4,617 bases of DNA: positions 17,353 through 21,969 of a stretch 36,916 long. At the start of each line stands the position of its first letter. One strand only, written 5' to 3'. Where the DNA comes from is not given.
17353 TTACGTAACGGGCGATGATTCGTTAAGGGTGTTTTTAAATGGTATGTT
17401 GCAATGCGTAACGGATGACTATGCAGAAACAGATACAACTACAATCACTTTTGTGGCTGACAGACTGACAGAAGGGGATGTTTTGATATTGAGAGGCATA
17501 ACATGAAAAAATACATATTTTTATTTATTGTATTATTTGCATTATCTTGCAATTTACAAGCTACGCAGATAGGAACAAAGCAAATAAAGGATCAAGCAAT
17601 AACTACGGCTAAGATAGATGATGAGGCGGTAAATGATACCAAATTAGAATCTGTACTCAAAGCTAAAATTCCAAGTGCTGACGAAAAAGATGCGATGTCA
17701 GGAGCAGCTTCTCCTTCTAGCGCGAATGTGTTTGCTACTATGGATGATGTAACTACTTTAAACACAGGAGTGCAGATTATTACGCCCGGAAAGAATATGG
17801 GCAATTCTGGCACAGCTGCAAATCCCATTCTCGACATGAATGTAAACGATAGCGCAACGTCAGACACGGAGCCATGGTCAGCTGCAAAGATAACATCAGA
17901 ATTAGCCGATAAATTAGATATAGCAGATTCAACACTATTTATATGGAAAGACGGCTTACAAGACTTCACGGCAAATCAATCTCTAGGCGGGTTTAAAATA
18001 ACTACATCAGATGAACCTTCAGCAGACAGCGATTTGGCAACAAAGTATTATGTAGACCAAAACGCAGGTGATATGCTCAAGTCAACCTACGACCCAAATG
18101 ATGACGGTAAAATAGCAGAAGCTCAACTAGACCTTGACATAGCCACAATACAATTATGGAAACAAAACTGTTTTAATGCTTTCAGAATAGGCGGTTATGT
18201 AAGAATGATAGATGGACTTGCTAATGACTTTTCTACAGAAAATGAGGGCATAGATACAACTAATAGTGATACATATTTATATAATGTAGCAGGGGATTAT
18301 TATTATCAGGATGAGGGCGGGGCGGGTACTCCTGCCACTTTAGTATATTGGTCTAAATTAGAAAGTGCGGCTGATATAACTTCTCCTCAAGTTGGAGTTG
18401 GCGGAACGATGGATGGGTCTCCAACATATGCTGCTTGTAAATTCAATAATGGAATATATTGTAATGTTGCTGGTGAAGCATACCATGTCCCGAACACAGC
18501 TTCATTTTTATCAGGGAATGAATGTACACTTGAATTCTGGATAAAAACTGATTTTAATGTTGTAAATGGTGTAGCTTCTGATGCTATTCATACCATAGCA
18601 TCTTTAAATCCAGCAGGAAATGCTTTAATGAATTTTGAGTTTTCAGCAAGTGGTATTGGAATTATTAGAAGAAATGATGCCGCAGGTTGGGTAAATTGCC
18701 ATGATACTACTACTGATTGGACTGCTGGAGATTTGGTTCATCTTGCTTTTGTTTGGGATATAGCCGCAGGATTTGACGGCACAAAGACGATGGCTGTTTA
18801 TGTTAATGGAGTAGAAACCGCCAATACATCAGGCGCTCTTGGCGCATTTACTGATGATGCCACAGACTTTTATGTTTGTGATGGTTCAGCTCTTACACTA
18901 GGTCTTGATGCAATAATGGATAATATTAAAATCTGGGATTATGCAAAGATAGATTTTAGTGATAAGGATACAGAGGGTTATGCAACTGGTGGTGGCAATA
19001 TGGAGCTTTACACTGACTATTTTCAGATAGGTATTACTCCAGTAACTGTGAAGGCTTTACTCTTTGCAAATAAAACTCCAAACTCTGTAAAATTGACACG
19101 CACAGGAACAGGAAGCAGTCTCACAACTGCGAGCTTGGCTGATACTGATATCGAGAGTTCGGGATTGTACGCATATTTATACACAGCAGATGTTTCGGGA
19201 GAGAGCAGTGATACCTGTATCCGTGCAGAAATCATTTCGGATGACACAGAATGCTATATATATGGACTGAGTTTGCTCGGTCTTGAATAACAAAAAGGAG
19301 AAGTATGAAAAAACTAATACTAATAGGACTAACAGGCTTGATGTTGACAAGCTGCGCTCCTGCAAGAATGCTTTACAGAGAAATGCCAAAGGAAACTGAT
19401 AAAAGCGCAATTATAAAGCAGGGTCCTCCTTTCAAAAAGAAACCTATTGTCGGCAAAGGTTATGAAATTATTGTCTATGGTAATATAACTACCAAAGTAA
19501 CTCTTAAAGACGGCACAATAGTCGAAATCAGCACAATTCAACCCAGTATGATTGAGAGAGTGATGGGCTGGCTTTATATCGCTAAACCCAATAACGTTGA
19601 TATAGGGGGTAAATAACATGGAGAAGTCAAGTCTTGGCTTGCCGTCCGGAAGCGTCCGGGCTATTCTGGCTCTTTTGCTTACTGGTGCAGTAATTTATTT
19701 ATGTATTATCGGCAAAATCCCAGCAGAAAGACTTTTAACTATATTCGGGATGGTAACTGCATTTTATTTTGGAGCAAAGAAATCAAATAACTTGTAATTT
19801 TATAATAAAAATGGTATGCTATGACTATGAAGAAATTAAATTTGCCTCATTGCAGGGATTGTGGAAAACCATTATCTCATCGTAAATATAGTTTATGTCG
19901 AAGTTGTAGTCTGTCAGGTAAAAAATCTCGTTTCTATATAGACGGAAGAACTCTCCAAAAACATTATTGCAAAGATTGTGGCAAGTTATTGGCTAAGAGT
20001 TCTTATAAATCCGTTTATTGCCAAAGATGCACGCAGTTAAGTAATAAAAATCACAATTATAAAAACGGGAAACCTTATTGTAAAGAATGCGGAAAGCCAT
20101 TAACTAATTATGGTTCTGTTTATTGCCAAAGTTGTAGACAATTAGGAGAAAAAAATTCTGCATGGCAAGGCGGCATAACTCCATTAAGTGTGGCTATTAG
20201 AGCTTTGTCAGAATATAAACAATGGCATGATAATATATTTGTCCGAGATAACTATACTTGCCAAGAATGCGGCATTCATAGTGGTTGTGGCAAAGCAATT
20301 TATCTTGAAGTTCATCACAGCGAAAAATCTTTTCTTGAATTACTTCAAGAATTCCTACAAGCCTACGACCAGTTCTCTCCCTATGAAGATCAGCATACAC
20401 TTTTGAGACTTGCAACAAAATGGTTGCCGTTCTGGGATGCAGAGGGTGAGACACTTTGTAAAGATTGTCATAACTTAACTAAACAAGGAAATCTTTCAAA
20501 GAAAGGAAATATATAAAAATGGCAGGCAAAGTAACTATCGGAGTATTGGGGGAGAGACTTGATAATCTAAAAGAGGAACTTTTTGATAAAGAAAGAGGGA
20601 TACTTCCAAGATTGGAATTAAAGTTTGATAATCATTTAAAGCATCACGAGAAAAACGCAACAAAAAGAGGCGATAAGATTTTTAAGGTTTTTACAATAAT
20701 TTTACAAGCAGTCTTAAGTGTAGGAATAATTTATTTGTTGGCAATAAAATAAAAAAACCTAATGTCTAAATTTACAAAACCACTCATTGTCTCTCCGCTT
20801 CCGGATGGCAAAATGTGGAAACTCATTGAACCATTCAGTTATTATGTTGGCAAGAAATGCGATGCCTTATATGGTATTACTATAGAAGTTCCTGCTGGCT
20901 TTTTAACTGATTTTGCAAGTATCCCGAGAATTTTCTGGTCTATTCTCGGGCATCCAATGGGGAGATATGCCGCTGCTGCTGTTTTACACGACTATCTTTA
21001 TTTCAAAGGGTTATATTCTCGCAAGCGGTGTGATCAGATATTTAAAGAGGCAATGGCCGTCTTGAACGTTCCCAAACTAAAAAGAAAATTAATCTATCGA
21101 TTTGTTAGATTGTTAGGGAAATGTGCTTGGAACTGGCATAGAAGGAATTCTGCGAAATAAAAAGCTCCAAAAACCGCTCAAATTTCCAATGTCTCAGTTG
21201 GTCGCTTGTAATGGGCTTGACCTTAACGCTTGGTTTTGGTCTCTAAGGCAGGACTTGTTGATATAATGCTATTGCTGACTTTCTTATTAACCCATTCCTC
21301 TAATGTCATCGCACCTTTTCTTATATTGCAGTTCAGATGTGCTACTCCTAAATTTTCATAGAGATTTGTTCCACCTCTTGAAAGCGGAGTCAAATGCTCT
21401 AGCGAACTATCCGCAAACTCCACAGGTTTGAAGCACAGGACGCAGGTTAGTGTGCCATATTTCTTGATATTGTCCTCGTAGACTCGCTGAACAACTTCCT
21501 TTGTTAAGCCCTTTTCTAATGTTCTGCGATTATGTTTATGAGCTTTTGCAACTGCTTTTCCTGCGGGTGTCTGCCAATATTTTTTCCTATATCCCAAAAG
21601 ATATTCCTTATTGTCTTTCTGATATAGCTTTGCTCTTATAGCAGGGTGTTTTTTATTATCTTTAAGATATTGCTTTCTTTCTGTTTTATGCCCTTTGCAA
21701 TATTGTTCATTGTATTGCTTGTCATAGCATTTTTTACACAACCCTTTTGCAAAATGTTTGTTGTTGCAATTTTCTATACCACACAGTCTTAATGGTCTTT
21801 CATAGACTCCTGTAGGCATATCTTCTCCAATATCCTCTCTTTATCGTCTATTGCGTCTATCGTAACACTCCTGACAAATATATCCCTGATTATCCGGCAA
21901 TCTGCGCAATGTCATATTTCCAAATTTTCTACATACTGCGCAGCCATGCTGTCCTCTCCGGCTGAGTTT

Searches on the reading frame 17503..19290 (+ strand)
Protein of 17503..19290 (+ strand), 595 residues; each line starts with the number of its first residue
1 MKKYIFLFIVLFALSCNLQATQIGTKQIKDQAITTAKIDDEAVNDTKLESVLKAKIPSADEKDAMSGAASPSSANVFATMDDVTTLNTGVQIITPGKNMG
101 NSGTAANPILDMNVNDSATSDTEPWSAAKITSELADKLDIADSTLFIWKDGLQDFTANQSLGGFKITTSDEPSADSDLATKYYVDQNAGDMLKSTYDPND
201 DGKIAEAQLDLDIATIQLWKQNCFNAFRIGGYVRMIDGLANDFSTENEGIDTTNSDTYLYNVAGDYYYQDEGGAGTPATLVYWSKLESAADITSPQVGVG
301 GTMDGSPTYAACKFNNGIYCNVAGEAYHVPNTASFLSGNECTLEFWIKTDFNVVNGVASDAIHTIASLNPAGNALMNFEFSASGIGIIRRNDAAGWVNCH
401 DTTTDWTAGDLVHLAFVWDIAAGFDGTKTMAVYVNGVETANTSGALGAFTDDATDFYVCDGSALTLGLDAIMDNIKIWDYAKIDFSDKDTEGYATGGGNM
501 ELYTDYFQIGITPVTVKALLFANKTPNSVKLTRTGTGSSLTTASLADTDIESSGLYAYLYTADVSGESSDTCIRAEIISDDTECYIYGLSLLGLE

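Call 12: search_protein_families(library=phrogs, proteins=[window:17503-19290:+], max_evalue=0.001)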
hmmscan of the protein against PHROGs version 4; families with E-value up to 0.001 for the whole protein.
window:17503-19290:+ (595 aa): 0 families

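Call 31: search_protein_families(library=pfam, proteins=[window:17503-19290:+], max_evalue=0.001)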
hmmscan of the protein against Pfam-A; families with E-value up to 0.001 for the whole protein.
window:17503-19290:+ (595 aa): 1 family
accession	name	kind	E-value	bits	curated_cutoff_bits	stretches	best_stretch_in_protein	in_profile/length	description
PF13385.13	Laminin_G_3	-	3.6e-12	47.1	27.6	1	329-481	9-144/151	Concanavalin A-like lectin/glucanases superfamily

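Call 37: search_protein_families(library=ncbifam, proteins=[window:17503-19290:+], max_evalue=0.1)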
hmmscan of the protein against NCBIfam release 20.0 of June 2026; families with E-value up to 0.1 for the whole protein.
window:17503-19290:+ (595 aa): 0 families

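Call 97: search_solved_structures(query=window:17503-19290:+, max_evalue=0.1)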
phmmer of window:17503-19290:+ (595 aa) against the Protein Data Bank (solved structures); distinct sequences matched with E-value up to 0.1: 0.

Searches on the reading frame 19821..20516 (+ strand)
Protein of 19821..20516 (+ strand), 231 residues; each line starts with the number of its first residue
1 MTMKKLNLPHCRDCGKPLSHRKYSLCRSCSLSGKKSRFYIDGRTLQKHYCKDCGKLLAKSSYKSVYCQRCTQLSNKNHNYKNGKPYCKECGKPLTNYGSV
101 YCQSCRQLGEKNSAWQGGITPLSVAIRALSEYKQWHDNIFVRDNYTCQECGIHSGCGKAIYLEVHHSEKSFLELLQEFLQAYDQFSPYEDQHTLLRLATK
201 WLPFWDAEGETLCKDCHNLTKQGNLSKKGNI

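Call 12: search_protein_families(library=phrogs, proteins=[window:19821-20516:+], max_evalue=0.001)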
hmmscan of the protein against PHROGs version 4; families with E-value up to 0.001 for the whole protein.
window:19821-20516:+ (231 aa): 3 families
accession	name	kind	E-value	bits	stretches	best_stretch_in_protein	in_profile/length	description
phrog_8446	-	DNA, RNA and nucleotide metabolism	5.5e-07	30.4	1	107-166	108-165/211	HNH endonuclease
phrog_144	-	DNA, RNA and nucleotide metabolism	9.5e-05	23.1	1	80-166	18-104/175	HNH endonuclease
phrog_54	-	other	0.00075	20.7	0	80-114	29-69/75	DksA-like zinc-finger protein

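Call 31: search_protein_families(library=pfam, proteins=[window:19821-20516:+], max_evalue=0.001)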
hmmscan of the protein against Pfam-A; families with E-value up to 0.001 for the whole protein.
window:19821-20516:+ (231 aa): 3 families
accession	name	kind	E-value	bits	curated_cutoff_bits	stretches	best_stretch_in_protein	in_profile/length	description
PF18912.6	DZR_2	-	1e-07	32.1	27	0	83-106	35-56/56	Double zinc ribbon domain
PF12773.13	DZR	-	0.00054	20.5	27.3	0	47-79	12-39/45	Double zinc ribbon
PF00130.28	C1_1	-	0.00096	19.4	26.5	0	43-72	7-36/53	Phorbol esters/diacylglycerol binding domain (C1 domain)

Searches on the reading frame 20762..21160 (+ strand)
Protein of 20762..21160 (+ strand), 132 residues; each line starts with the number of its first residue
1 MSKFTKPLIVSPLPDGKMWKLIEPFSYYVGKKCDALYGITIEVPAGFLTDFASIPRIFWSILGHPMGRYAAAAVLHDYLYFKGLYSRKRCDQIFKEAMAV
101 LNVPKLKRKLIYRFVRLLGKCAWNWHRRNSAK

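Call 12: search_protein_families(library=phrogs, proteins=[window:20762-21160:+], max_evalue=0.001)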
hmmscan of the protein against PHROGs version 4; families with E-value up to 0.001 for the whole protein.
window:20762-21160:+ (132 aa): 1 family
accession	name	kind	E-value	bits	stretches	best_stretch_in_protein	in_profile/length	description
phrog_1158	-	tail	1.9e-39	136.4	1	1-126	7-134/205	tail assembly chaperone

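Call 31: search_protein_families(library=pfam, proteins=[window:20762-21160:+], max_evalue=0.001)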
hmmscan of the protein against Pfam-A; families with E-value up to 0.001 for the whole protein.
window:20762-21160:+ (132 aa): 1 family
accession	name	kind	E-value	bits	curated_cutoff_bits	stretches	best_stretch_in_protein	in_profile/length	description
PF07087.16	DUF1353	-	4.5e-26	90.7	22.5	1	19-114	1-90/91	Protein of unknown function (DUF1353)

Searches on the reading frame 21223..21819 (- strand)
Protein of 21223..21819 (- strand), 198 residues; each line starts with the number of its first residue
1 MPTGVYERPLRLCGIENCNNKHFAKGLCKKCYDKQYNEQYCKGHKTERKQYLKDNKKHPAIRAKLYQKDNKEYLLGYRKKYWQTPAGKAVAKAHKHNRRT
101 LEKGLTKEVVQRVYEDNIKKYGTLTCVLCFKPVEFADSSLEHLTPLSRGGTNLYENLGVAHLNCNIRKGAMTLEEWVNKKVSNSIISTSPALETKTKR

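Call 50: search_protein_families(library=phrogs, proteins=[window:21223-21819:-], max_evalue=0.001)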
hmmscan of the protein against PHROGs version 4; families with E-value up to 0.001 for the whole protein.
window:21223-21819:- (198 aa): 13 families
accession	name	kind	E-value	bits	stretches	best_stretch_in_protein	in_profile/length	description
phrog_5718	-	DNA, RNA and nucleotide metabolism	5.8e-13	49.6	1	94-190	96-195/394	HNH endonuclease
phrog_1035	-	DNA, RNA and nucleotide metabolism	1.7e-09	39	1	28-180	92-222/271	endonuclease VII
phrog_338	-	DNA, RNA and nucleotide metabolism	3.9e-09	37.3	1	89-192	185-283/340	HNH endonuclease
phrog_8660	-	DNA, RNA and nucleotide metabolism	1.3e-08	36.2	1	32-180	28-188/196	HNH endonuclease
phrog_6050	-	DNA, RNA and nucleotide metabolism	1.7e-08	34.7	1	119-177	307-368/402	HNH endonuclease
phrog_1271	-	DNA, RNA and nucleotide metabolism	1.9e-08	35.1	1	94-178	240-325/361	HNH endonuclease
phrog_2118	-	DNA, RNA and nucleotide metabolism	2e-08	35.1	1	125-179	178-232/301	HNH endonuclease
phrog_7785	-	DNA, RNA and nucleotide metabolism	3.1e-08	34.7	1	83-182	26-125/147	HNH endonuclease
phrog_2214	-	DNA, RNA and nucleotide metabolism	1.1e-07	32.4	1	105-182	175-250/429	HNH endonuclease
phrog_9645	-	DNA, RNA and nucleotide metabolism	3.1e-05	24.7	1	124-172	24-73/168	HNH endonuclease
phrog_16726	-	DNA, RNA and nucleotide metabolism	5.9e-05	23.9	1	111-175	81-147/308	HNH endonuclease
phrog_9545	-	DNA, RNA and nucleotide metabolism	0.00016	22.4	1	126-196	123-190/206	HNH endonuclease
phrog_22283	-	unknown function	0.00075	20.5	1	120-174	19-74/135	-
